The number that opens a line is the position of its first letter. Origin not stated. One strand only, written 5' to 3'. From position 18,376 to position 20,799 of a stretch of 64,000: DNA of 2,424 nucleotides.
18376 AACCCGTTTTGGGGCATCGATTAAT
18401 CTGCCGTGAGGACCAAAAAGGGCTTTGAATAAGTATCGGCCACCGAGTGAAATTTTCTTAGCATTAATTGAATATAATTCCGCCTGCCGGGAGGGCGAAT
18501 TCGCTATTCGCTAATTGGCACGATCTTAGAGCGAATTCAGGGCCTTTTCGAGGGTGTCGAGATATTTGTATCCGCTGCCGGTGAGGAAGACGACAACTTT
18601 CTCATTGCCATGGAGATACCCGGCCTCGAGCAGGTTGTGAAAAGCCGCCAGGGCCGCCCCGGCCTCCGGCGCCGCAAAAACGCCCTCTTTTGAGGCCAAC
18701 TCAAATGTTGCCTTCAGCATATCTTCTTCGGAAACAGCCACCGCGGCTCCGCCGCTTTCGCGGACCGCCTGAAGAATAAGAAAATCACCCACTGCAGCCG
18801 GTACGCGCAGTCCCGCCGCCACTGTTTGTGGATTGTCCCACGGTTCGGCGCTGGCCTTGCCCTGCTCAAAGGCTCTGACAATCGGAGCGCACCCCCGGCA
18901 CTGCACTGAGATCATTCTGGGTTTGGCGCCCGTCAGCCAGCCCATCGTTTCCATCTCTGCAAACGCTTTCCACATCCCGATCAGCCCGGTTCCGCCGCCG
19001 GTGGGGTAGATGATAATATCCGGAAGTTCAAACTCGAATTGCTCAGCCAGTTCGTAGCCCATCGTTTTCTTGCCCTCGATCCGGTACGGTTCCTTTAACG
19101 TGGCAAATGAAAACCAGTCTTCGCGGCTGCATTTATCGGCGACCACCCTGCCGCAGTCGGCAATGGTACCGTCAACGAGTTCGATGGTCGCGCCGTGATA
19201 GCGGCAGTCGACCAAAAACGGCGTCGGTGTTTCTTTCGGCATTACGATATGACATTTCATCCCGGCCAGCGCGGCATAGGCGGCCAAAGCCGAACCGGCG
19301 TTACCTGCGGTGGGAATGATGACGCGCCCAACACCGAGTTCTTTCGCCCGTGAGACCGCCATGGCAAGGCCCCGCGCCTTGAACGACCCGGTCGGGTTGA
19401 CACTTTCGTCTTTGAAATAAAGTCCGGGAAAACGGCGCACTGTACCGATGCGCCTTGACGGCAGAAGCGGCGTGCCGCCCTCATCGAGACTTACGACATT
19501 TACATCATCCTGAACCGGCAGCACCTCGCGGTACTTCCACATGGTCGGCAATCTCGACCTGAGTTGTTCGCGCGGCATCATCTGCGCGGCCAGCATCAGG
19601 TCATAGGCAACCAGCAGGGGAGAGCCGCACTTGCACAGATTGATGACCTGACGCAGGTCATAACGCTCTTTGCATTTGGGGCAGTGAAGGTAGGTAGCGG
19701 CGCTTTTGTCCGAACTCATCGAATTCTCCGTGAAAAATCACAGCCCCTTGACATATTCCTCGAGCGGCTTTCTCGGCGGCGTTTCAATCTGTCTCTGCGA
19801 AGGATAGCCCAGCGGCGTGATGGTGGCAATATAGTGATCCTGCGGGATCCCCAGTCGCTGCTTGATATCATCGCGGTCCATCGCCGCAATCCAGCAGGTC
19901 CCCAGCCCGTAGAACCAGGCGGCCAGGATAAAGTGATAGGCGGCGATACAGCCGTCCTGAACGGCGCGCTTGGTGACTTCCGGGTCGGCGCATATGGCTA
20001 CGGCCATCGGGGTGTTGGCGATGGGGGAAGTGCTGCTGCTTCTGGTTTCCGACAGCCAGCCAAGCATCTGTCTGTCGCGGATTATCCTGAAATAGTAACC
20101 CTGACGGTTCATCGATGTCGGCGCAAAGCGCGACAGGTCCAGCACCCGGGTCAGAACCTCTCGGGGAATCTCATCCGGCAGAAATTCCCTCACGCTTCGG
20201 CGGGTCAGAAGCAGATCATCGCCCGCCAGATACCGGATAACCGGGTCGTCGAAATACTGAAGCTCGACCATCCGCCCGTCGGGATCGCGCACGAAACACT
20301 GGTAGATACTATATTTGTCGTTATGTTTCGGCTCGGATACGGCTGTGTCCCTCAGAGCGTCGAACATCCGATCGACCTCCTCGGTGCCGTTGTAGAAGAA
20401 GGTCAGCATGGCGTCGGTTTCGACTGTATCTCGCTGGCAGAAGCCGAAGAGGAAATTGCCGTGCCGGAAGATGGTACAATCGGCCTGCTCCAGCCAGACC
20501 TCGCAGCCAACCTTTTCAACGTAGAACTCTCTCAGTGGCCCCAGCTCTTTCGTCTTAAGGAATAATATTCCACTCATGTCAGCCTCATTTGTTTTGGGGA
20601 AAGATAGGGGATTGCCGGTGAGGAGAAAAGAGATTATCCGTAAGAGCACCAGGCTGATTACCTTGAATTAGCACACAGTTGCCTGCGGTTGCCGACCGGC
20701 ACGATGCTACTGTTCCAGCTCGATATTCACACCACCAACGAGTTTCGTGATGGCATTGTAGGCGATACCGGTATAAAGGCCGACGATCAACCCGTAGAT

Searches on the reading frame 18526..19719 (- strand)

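Call 7: search_protein_families(library=pfam, proteins=[window:18526-19719:-], max_evalue=0.01)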
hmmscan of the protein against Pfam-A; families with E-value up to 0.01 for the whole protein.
window:18526-19719:- (397 aa): 1 family
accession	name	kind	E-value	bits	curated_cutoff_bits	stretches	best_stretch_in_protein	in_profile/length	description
PF00291.31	PALP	-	4.6e-76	256.4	35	1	76-381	1-295/295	Pyridoxal-phosphate dependent enzyme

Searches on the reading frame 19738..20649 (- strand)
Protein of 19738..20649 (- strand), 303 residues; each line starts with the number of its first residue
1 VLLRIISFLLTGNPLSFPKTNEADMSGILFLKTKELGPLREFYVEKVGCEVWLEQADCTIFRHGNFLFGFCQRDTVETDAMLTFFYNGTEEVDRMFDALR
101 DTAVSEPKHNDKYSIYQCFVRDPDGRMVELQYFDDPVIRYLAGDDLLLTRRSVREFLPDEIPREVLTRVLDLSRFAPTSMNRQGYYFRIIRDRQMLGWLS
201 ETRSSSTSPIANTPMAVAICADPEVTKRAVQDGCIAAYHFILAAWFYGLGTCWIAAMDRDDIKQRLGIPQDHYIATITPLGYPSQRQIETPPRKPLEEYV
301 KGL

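Call 7: search_protein_families(library=pfam, proteins=[window:19738-20649:-], max_evalue=0.01)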
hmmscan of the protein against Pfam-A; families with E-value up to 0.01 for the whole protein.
window:19738-20649:- (303 aa): 2 families
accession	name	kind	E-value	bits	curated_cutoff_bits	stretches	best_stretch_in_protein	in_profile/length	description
PF00881.29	Nitroreductase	-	2.4e-19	70.6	23.5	2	148-192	2-46/167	Nitroreductase family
PF14512.11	TM1586_NiRdase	-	4.3e-09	36.8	27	1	240-299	91-148/215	Putative TM nitroreductase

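Call 9: find_encoding_contigs(protein=window:19738-20649:-, flank=10000, max_places=10)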
Protein window:19738-20649:- (303 aa): no gene with exactly this product is on record in the collection.

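Call 11: find_encoding_contigs(protein=window:19738-20577:-, flank=10000, max_places=10)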
Protein window:19738-20577:- (279 aa): no gene with exactly this product is on record in the collection.

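Call 12: find_homologous_proteins(query=window:19738-20577:-, max_evalue=1e-20)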
Query window:19738-20577:- (279 aa): 692 proteins with E <= 1e-20 among 1710 candidates; the best 120 are listed.
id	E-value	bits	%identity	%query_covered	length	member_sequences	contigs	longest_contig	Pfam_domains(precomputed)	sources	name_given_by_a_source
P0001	4.3e-191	651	100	100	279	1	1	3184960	PF00881.30,PF14512.12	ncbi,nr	ncbi:MAG: nitroreductase family protein [Candidatus Zixiibacteriota bacterium]|nr:MAG: nitroreductas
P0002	1.8e-133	462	68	99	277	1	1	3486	PF00881.30,PF14512.12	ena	-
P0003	8.5e-132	456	68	99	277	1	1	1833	PF00881.30,PF14512.12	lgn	-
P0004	2.4e-130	452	67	99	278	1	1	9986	PF00881.30,PF14512.12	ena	-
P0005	1.0e-129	449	68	99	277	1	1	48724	PF00881.30,PF14512.12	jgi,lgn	-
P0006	2.1e-129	448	64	99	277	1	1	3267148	PF00881.30,PF14512.12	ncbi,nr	ncbi:MAG: nitroreductase family protein [Candidatus Zixiibacteriota bacterium]|nr:MAG: nitroreductas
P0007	1.6e-128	446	64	99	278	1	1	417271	PF00881.30,PF14512.12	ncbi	ncbi:MAG: nitroreductase family protein [Candidatus Zixiibacteriota bacterium]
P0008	6.4e-128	444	66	99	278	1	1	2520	PF00881.30,PF14512.12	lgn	-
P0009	1.5e-126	439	67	97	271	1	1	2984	PF00881.30,PF14512.12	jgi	-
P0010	1.8e-125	436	66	100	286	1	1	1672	PF00881.30,PF14512.12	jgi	jgi:nitroreductase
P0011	6.2e-125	434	63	99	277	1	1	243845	PF00881.30,PF14512.12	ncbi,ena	-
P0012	1.7e-123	429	63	100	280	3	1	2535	PF00881.30,PF14512.12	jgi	jgi:nitroreductase/predicted lactoylglutathione lyase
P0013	3.5e-123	428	64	99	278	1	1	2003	PF00881.30,PF14512.12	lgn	-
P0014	1.1e-122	426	62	99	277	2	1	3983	PF00881.30,PF14512.12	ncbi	-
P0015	2.1e-122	425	61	100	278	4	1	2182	PF00881.30,PF14512.12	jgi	-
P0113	5.1e-108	378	59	99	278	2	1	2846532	PF00881.30,PF14512.12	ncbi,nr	ncbi:MAG: nitroreductase family protein [Candidatus Zixiibacteriota bacterium]|nr:MAG: nitroreductas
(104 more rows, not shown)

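Call 13: find_encoding_contigs(protein=P0006, flank=10000, max_places=3)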
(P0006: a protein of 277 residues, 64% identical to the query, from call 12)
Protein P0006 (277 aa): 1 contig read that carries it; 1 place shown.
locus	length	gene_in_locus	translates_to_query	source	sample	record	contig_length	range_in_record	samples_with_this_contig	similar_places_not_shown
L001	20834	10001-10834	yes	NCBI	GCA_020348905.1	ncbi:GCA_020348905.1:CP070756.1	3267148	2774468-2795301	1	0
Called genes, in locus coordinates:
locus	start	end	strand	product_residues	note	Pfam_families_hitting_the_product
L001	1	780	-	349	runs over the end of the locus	-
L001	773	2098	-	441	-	PF07690:MFS_1, PF13347:MFS_2 (weak), PF11700:ATG22, PF07690:MFS_1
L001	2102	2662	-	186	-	PF01966:HD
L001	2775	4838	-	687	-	-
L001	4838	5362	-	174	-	PF12822:ECF_trnsprt (faint)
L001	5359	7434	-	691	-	-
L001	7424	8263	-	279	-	PF02811:PHP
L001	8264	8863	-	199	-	PF04961:FTCD_C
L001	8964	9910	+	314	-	PF00412:LIM (faint), PF12315:DA1-like (weak)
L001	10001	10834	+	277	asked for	PF00881:Nitroreductase, PF14512:TM1586_NiRdase (weak)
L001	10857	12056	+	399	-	PF00291:PALP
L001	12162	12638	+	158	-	-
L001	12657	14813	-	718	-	PF01433:Peptidase_M1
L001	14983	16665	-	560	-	PF00112:Peptidase_C1, PF18560:Lectin_like, PF13860:FlgD_ig, PF18962:Por_Secre_tail (weak)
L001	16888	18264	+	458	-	PF22842:Pel9A-like_beta_helix (weak), PF13229:Beta_helix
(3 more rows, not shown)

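Call 14: find_encoding_contigs(protein=P0005, flank=10000, max_places=3)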
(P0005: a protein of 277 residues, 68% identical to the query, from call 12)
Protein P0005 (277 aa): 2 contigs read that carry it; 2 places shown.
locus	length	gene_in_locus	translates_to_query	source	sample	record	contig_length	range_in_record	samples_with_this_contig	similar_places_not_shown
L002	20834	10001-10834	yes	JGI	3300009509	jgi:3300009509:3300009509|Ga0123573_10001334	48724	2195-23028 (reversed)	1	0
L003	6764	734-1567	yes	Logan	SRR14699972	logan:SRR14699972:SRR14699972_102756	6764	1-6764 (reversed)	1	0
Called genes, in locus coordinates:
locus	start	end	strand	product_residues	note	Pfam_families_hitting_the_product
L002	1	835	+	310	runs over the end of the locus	PF12837:Fer4_6 (faint), PF12838:Fer4_7 (faint), PF13247:Fer4_11, PF00037:Fer4 (weak), PF12797:Fer4_2 (weak), PF13237:Fer4_10 (weak), PF13187:Fer4_9 (weak)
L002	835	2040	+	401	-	PF03916:NrfD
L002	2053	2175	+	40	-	PF28260:DVU_0533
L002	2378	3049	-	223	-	-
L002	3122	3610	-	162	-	-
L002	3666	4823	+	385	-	PF14522:Cytochrome_C7 (faint)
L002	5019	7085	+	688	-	PF13424:TPR_12 (faint), PF13176:TPR_7 (faint), PF13428:TPR_14 (faint), PF13432:TPR_16 (faint), PF00515:TPR_1 (faint), PF07719:TPR_2 (faint), PF13181:TPR_8 (faint), PF14559:TPR_19, +1 more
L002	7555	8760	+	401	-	-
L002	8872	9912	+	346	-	PF00412:LIM, PF12315:DA1-like (faint)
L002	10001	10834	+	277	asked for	PF14512:TM1586_NiRdase (faint), PF00881:Nitroreductase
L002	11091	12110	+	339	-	PF00291:PALP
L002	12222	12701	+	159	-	-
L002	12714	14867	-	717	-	PF01433:Peptidase_M1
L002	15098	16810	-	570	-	PF00112:Peptidase_C1, PF18560:Lectin_like, PF13860:FlgD_ig, PF18962:Por_Secre_tail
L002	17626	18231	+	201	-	-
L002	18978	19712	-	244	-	PF23023:Anti-Pycsar_Apyc1, PF00753:Lactamase_B, PF12706:Lactamase_B_2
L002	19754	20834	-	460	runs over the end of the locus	PF18195:GatD_N, PF00710:Asparaginase, PF17763:Asparaginase_C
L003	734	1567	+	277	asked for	PF14512:TM1586_NiRdase (faint), PF00881:Nitroreductase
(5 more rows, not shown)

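Call 15: find_encoding_contigs(protein=P0007, flank=10000, max_places=3)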
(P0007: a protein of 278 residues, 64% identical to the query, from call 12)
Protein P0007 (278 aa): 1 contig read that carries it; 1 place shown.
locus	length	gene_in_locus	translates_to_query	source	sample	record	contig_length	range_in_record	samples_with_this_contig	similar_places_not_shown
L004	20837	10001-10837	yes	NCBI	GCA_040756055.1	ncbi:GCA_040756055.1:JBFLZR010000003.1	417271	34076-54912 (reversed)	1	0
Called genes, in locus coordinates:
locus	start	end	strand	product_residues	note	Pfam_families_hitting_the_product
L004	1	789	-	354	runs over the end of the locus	PF21016:RlmN_N, PF04055:Radical_SAM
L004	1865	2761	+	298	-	PF12837:Fer4_6 (faint), PF12838:Fer4_7 (weak), PF13247:Fer4_11, PF12797:Fer4_2 (weak), PF13237:Fer4_10 (weak), PF13187:Fer4_9 (weak)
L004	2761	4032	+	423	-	PF03916:NrfD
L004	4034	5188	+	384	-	PF14522:Cytochrome_C7 (faint), PF02085:Cytochrom_CIII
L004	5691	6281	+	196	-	PF04264:YceI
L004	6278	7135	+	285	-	PF19089:DUF5777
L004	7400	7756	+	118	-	PF00127:Copper-bind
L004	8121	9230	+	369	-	PF00412:LIM, PF12315:DA1-like (weak)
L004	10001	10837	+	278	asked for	PF14512:TM1586_NiRdase (faint), PF00881:Nitroreductase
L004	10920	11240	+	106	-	-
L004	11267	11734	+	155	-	-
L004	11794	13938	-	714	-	PF01433:Peptidase_M1 (weak)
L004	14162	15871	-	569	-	PF00112:Peptidase_C1, PF18560:Lectin_like, PF13860:FlgD_ig, PF18962:Por_Secre_tail (weak)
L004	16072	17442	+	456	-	PF13229:Beta_helix, PF13860:FlgD_ig (weak), PF18962:Por_Secre_tail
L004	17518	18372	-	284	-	PF13860:FlgD_ig, PF18962:Por_Secre_tail (weak)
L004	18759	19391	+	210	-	-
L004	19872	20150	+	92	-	-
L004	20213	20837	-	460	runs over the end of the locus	PF18195:GatD_N, PF00710:Asparaginase, PF17763:Asparaginase_C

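Call 34: search_protein_families(library=pfam, proteins=[L002:7555-8760:+], max_evalue=5)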
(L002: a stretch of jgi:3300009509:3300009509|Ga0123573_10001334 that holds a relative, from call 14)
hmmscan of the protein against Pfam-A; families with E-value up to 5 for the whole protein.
L002:7555-8760:+ (401 aa): 1 family
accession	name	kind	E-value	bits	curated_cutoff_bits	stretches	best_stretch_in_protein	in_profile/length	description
PF20130.4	DUF6520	-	0.022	15.5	25.4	1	2-28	3-29/83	Family of unknown function (DUF6520)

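Call 46: find_encoding_contigs(protein=P0011, flank=10000, max_places=2)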
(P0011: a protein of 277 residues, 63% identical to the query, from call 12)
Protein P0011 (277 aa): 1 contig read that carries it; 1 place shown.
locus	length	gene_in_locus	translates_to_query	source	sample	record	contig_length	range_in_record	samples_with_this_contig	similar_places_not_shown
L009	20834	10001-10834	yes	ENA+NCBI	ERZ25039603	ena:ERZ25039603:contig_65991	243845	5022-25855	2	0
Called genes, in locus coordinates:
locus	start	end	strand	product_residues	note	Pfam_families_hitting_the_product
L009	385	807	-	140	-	-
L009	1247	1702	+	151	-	-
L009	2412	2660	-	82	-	-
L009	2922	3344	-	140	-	-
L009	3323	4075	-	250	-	PF00440:TetR_N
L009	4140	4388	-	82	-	-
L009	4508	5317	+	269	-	PF12837:Fer4_6 (faint), PF12838:Fer4_7 (weak), PF13247:Fer4_11, PF12797:Fer4_2 (weak), PF13237:Fer4_10 (weak), PF13187:Fer4_9 (weak)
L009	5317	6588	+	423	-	PF03916:NrfD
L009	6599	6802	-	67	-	-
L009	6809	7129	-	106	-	-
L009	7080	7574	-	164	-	-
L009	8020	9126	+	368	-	PF00412:LIM, PF12315:DA1-like (weak)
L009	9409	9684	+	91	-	-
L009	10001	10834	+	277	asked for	PF14512:TM1586_NiRdase (faint), PF00881:Nitroreductase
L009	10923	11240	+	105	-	PF12089:DUF3566 (faint)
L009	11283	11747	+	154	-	-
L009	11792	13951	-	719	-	PF01433:Peptidase_M1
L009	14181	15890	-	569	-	PF00112:Peptidase_C1, PF18560:Lectin_like, PF13860:FlgD_ig, PF18962:Por_Secre_tail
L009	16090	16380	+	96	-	-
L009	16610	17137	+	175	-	-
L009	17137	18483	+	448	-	PF22842:Pel9A-like_beta_helix, PF13229:Beta_helix (weak), PF05048:NosD (weak), PF13229:Beta_helix, PF17161:DUF5123 (faint), PF18962:Por_Secre_tail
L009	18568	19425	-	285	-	PF13585:CHU_C (faint), PF18962:Por_Secre_tail (weak), PF13860:FlgD_ig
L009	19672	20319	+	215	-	-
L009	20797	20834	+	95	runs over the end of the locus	-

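Call 47: find_encoding_contigs(protein=P0113, flank=10000, max_places=2)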
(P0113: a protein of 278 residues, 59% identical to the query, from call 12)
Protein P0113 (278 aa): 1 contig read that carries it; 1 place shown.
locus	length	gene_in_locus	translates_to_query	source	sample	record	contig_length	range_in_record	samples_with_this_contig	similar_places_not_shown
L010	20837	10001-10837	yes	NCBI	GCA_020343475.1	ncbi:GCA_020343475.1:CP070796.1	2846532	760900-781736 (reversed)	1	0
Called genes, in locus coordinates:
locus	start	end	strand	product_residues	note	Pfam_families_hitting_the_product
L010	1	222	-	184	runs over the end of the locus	PF02572:CobA_CobO_BtuR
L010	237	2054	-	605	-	PF02913:FAD-oxidase_C, PF12838:Fer4_7 (weak), PF13183:Fer4_8, PF13534:Fer4_17 (weak), PF02754:CCG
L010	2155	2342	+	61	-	PF00691:OmpA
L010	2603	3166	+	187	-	PF00583:Acetyltransf_1 (weak)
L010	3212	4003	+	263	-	PF00583:Acetyltransf_1 (weak), PF13508:Acetyltransf_7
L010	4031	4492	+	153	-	PF00583:Acetyltransf_1, PF13673:Acetyltransf_10, PF13508:Acetyltransf_7, PF08445:FR47 (weak)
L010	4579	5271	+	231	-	-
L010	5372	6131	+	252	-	PF02348:CTP_transf_3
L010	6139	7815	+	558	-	PF06418:CTP_synth_N, PF00117:GATase, PF07722:Peptidase_C26 (weak)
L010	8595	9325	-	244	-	PF13176:TPR_7 (faint), PF13428:TPR_14 (faint), PF07719:TPR_2 (faint), PF13374:TPR_10 (faint), PF13424:TPR_12 (weak), PF17874:TPR_MalT, PF00515:TPR_1 (faint), PF13424:TPR_12, +2 more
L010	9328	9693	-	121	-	-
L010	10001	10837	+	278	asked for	PF14512:TM1586_NiRdase (faint), PF00881:Nitroreductase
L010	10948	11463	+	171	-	-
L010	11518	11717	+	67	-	-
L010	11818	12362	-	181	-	PF00375:SDF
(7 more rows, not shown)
